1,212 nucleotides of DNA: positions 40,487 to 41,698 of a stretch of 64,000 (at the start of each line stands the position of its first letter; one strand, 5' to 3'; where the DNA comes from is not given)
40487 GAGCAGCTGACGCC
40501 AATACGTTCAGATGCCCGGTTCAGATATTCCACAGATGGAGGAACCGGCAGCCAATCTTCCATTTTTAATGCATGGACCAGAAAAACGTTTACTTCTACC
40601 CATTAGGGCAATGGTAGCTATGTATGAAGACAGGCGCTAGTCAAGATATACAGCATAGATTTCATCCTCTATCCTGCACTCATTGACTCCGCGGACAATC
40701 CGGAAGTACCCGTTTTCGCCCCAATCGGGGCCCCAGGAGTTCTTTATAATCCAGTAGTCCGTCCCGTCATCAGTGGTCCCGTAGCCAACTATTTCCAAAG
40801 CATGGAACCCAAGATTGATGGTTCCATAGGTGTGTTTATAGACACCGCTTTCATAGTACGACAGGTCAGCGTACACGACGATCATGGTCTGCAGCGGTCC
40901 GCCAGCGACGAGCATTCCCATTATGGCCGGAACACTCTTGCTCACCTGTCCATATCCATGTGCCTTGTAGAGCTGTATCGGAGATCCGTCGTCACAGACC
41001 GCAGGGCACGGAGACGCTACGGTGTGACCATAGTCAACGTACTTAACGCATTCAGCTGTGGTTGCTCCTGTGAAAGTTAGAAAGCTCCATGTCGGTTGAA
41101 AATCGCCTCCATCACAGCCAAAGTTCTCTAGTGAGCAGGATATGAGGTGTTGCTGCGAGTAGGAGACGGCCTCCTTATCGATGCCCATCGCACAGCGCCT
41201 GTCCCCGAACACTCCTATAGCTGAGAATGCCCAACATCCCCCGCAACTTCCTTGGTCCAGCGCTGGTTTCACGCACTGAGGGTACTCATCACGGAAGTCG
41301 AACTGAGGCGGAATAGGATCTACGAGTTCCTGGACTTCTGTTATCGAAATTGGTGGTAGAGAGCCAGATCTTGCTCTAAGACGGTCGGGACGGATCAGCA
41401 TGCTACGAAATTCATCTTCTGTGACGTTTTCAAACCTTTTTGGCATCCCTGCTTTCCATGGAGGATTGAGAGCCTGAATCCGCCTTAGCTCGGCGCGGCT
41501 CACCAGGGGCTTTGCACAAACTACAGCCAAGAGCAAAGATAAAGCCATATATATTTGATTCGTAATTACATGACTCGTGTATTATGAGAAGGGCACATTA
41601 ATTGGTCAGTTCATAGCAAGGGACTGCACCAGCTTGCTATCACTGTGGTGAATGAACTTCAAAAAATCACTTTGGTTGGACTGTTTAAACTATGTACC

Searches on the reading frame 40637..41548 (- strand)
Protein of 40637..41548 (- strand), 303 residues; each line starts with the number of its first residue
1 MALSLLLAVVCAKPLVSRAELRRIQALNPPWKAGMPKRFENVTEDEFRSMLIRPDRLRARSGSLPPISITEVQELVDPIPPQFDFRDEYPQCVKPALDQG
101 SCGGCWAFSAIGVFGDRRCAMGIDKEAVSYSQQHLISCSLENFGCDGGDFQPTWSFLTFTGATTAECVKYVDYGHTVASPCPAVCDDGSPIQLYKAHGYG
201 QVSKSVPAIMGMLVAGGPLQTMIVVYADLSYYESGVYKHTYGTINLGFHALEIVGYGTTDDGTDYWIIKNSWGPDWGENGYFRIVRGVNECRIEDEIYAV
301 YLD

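Call 16: find_encoding_contigs(protein=window:40637-41548:-, flank=10000, max_places=6)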
Protein window:40637-41548:- (303 aa): 23 contigs read that carry it; 6 places shown.
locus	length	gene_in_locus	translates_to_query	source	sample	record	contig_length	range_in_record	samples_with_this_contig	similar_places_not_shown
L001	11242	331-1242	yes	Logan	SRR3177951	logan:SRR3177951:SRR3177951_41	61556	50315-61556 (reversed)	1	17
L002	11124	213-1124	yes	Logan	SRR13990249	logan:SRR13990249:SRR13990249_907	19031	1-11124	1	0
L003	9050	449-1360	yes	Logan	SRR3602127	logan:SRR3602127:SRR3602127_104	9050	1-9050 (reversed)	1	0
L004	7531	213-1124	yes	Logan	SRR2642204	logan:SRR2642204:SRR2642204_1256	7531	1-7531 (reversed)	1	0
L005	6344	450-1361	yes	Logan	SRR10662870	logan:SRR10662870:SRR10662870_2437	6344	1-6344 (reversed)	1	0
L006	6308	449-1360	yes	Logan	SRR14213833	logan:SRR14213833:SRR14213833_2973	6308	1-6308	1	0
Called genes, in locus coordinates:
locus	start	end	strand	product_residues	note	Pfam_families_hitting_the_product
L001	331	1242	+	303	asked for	PF00112:Peptidase_C1, PF03051:Peptidase_C1_2 (faint)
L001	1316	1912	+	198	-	-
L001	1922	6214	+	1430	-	PF00023:Ank (faint), PF12796:Ank_2, PF13606:Ank_3 (faint), PF13637:Ank_4 (faint), PF13857:Ank_5 (faint), PF12796:Ank_2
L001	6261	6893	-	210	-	PF03870:RNA_pol_Rpb8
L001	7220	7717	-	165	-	-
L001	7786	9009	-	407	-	-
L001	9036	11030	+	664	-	PF00004:AAA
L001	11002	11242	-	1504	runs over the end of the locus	PF00023:Ank (faint), PF12796:Ank_2, PF13606:Ank_3 (faint), PF13637:Ank_4 (faint), PF13857:Ank_5 (faint), PF12796:Ank_2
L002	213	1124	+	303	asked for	PF00112:Peptidase_C1, PF03051:Peptidase_C1_2 (faint)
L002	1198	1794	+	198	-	-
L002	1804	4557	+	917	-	PF12796:Ank_2, PF13606:Ank_3 (faint), PF13637:Ank_4 (faint), PF13857:Ank_5 (faint), PF00023:Ank (faint)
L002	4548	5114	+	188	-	-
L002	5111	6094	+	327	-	PF13857:Ank_5 (faint), PF00023:Ank (faint), PF12796:Ank_2, PF13606:Ank_3 (faint), PF13637:Ank_4 (faint), PF12796:Ank_2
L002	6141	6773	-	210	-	PF03870:RNA_pol_Rpb8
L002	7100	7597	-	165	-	-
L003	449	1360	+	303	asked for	PF00112:Peptidase_C1, PF03051:Peptidase_C1_2 (faint)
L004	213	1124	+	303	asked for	PF00112:Peptidase_C1, PF03051:Peptidase_C1_2 (faint)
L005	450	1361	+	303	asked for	PF00112:Peptidase_C1, PF03051:Peptidase_C1_2 (faint)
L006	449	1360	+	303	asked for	PF00112:Peptidase_C1, PF03051:Peptidase_C1_2 (faint)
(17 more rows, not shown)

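Call 17: list_cluster_members(proteins=[window:40637-41548:-, window:34986-35618:+, window:32870-34093:+, window:35665-39957:-, window:50418-51248:+, window:51839-53167:+])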
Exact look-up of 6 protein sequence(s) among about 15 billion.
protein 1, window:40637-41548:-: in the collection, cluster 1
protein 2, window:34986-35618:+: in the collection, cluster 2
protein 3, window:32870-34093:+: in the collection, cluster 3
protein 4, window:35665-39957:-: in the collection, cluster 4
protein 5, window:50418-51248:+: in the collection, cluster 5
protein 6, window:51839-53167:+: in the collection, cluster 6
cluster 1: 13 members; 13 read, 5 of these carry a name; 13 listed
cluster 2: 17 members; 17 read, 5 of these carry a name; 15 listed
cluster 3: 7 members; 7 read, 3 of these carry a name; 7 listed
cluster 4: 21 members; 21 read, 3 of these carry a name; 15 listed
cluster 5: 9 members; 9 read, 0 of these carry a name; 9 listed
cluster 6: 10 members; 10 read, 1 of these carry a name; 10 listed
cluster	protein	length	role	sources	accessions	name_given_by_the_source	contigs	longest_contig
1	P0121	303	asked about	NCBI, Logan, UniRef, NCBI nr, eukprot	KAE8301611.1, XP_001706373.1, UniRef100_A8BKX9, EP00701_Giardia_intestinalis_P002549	Cathepsin B [Giardia duodenalis] | Cathepsin B n=1 Tax=Giardia intestinalis (strain ATCC 50803 / WB clone C6) TaxID=184922 ... | Cathepsin B [Giardia intestinalis]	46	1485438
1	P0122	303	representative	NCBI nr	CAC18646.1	cathepsin B-like protease 1 [Giardia intestinalis]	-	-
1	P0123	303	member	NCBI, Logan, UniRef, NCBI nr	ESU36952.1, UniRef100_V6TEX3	Cathepsin B-like cysteine proteinase [Giardia duodenalis] | Cathepsin B-like cysteine proteinase n=1 Tax=Giardia intestinalis TaxID=5741 ... | Cathepsin B-like cysteine proteinase [Giardia intestinalis]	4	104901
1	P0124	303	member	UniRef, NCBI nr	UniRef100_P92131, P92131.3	Cathepsin B-like CP1 n=1 Tax=Giardia intestinalis TaxID=5741 RepID=CATB1_GIAIN | RecName: Full=Cathepsin B-like CP1; AltName: Full=Cathepsin B-like protease B1; Flags: ...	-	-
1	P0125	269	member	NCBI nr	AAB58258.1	cysteine protease [Giardia intestinalis]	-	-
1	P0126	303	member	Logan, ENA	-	-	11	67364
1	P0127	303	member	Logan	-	-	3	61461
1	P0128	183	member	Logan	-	-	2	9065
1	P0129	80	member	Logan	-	-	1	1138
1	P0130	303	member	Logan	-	-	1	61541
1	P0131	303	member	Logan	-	-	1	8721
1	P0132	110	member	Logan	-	-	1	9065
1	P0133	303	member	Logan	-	-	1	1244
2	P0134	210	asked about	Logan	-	-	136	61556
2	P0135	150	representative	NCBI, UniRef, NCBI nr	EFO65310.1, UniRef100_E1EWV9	RNA polymerase II subunit Rpb8 [Giardia lamblia P15] | DNA-directed RNA polymerases I, II, and III subunit RPABC3 n=1 Tax=Giardia intestinalis ...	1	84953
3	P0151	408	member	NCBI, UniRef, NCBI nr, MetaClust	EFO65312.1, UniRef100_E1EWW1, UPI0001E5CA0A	Hypothetical protein GLP15_4308 [Giardia lamblia P15] | Uncharacterized protein n=1 Tax=Giardia intestinalis (strain P15) TaxID=658858 ... | status=active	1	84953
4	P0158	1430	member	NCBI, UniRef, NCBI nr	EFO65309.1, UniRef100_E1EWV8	Protein 21.1 [Giardia lamblia P15] | Protein 21.1 n=1 Tax=Giardia intestinalis (strain P15) TaxID=658858 RepID=E1EWV8_GIAIA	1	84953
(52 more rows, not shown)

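Call 37: find_encoding_contigs(protein=P0158, flank=10000, max_places=2)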
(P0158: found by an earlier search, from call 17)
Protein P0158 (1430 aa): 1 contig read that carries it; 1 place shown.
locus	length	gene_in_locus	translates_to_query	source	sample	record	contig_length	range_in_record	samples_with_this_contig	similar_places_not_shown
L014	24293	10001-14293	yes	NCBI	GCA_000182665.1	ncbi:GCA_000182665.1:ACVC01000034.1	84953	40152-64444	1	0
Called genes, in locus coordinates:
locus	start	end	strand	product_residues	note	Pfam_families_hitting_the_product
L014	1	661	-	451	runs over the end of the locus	-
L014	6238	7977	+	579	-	PF03302:VSP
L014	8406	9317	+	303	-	PF00112:Peptidase_C1, PF03051:Peptidase_C1_2 (faint)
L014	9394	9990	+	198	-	PF01088:Peptidase_C12 (faint)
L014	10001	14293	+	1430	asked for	PF00023:Ank (faint), PF12796:Ank_2, PF13606:Ank_3 (faint), PF13637:Ank_4 (faint), PF13857:Ank_5 (faint), PF12796:Ank_2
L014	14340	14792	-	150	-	PF03870:RNA_pol_Rpb8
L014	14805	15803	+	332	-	-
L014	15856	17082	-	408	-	-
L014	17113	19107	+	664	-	PF00004:AAA, PF13401:AAA_22 (faint)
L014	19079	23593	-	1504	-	PF00023:Ank (faint), PF12796:Ank_2, PF13606:Ank_3 (faint), PF13637:Ank_4 (faint), PF13857:Ank_5 (faint), PF12796:Ank_2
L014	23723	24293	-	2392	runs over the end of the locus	PF00023:Ank (faint), PF12796:Ank_2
